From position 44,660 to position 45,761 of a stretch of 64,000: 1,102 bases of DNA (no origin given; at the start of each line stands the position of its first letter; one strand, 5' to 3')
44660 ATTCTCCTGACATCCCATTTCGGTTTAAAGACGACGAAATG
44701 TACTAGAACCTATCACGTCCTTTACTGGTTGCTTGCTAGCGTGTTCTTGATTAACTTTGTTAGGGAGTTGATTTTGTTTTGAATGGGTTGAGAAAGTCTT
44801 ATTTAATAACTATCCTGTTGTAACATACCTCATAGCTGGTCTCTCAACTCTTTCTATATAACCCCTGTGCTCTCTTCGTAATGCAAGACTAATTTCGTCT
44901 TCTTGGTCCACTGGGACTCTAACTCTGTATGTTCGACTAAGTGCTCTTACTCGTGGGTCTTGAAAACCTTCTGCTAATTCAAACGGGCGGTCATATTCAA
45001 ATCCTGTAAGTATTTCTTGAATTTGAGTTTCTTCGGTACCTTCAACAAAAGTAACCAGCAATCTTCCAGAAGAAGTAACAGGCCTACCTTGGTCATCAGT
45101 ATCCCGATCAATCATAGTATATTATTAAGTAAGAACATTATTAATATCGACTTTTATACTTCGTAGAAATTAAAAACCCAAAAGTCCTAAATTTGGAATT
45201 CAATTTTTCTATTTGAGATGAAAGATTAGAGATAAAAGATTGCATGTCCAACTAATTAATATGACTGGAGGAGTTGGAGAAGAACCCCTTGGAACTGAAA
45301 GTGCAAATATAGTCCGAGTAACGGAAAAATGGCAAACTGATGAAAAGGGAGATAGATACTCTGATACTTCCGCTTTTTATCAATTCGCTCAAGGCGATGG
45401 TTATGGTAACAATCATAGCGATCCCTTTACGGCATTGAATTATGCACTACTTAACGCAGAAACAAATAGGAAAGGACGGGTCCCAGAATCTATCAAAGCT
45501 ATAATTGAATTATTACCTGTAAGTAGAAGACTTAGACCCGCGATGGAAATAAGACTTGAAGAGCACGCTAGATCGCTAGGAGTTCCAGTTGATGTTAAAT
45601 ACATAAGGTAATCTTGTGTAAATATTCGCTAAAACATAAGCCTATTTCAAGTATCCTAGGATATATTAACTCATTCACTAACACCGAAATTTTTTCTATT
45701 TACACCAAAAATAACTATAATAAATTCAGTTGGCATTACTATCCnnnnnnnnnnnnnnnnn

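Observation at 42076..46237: About 4.1-kb element integrated at the 3' end of tRNA-Ser, with tRNA-derived direct repeats and terminal inverted repeats but no integrase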

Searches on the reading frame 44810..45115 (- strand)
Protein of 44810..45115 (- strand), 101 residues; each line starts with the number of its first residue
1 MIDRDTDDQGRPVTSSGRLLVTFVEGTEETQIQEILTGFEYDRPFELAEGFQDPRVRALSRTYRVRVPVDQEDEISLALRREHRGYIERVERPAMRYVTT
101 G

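Call 7: search_protein_families(library=pfam, proteins=[window:44810-45115:-], max_evalue=0.1)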
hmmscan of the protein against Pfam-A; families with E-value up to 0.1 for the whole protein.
window:44810-45115:- (101 aa): 0 families

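Call 8: search_protein_families(library=phrogs, proteins=[window:44810-45115:-], max_evalue=0.1)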
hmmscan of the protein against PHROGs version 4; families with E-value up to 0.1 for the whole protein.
window:44810-45115:- (101 aa): 0 families

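Call 18: find_related_loci(query=window:44810-45115:-, collection=viral_contigs, flank=10000)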
Query window:44810-45115:- (101 aa) in viral_contigs; peptide patterns used: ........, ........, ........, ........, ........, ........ (x = any residue, [..] = any of these).
2 stretches matched a pattern, but none encodes a relative of the query by tblastn (E <= 1e-3).

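Call 56: search_protein_representatives(protein=window:44810-45115:-)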
Query: 101 residues. Proteins with E-value up to 0.001 (for the whole library): 6; up to 1e-10: 2; up to 1e-30: 1. The best 6 are listed.
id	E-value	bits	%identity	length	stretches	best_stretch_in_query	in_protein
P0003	3.9e-59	212.6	100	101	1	1-101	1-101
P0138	2.2e-19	85.3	55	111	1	1-99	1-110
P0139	1.7e-07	47.2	43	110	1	17-91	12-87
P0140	1.2e-06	44.5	41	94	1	7-98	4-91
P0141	2.6e-06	43.5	31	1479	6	19-54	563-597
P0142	1.5e-05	41.0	35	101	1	15-98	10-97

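Call 57: find_encoding_contigs(protein=P0138, flank=10000, max_places=4)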
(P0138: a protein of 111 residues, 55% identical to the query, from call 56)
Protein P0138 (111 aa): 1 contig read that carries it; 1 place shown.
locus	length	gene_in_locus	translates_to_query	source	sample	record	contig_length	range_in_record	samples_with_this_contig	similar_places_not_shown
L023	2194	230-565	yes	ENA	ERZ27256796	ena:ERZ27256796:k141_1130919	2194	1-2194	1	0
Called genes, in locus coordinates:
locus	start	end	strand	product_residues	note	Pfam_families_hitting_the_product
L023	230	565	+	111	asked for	-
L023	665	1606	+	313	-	PF00535:Glycos_transf_2, PF13641:Glyco_tranf_2_3, PF26629:GT2_TM_C (weak)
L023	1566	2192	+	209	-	?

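Call 58: find_encoding_contigs(protein=P0139, flank=10000, max_places=4)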
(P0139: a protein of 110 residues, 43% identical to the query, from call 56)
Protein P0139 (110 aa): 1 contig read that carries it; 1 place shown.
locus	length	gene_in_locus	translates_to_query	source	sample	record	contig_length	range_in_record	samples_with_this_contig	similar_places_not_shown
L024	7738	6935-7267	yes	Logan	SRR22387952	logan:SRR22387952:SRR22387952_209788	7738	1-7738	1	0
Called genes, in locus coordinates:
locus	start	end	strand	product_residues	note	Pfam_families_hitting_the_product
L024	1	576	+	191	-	?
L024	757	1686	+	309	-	PF01073:3Beta_HSD, PF01370:Epimerase, PF04321:RmlD_sub_bind, PF07993:NAD_binding_4 (faint), PF16363:GDP_Man_Dehyd, PF02719:Polysacc_synt_2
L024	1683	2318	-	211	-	PF00702:Hydrolase, PF12710:HAD, PF13419:HAD_2, PF08282:Hydrolase_3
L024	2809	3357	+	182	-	-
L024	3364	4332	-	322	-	PF05833:NFACT_N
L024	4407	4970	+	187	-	PF06008:Laminin_I (faint), PF08280:HTH_Mga (weak)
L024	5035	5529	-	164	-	PF00004:AAA (weak), PF02224:Cytidylate_kin (faint), PF07931:CPT (faint), PF13189:Cytidylate_kin2 (weak), PF13238:AAA_18, PF13521:AAA_28 (weak), PF13207:AAA_17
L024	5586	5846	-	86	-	-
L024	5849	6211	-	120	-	-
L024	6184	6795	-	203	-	PF01978:TrmB (weak), PF12840:HTH_20, PF01022:HTH_5 (weak), PF09339:HTH_IclR (weak), PF13412:HTH_24 (weak)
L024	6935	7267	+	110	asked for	-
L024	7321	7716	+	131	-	PF01894:YjbQ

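Call 74: search_protein_families(library=ncbifam, proteins=[window:44810-45115:-], max_evalue=0.1)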
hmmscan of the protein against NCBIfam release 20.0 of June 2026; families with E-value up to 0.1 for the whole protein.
window:44810-45115:- (101 aa): 0 families

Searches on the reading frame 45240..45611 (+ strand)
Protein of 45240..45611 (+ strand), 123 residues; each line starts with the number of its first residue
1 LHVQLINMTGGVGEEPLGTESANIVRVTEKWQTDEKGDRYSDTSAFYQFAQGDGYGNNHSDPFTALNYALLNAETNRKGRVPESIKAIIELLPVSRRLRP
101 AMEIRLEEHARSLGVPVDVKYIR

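Call 7: search_protein_families(library=pfam, proteins=[window:45240-45611:+], max_evalue=0.1)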
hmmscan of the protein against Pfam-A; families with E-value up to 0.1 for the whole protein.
window:45240-45611:+ (123 aa): 0 families

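Call 8: search_protein_families(library=phrogs, proteins=[window:45240-45611:+], max_evalue=0.1)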
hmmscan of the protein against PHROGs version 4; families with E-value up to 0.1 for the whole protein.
window:45240-45611:+ (123 aa): 0 families

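Call 19: find_related_loci(query=window:45240-45611:+, collection=viral_contigs, flank=10000)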
Query window:45240-45611:+ (123 aa) in viral_contigs; peptide patterns used: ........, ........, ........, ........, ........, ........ (x = any residue, [..] = any of these).
18 stretches matched a pattern, but none encodes a relative of the query by tblastn (E <= 1e-3).

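Call 49: find_homologous_proteins(query=window:45261-45611:+, max_evalue=0.01)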
Query window:45261-45611:+ (116 aa): 1 proteins with E <= 0.01 among 10 candidates.
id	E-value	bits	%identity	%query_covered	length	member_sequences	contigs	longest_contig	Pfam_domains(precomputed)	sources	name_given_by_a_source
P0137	1.1e-70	252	100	100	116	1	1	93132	-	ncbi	-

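Call 74: search_protein_families(library=ncbifam, proteins=[window:45261-45611:+], max_evalue=0.1)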
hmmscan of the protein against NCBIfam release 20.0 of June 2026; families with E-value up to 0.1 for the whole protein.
window:45261-45611:+ (116 aa): 0 families
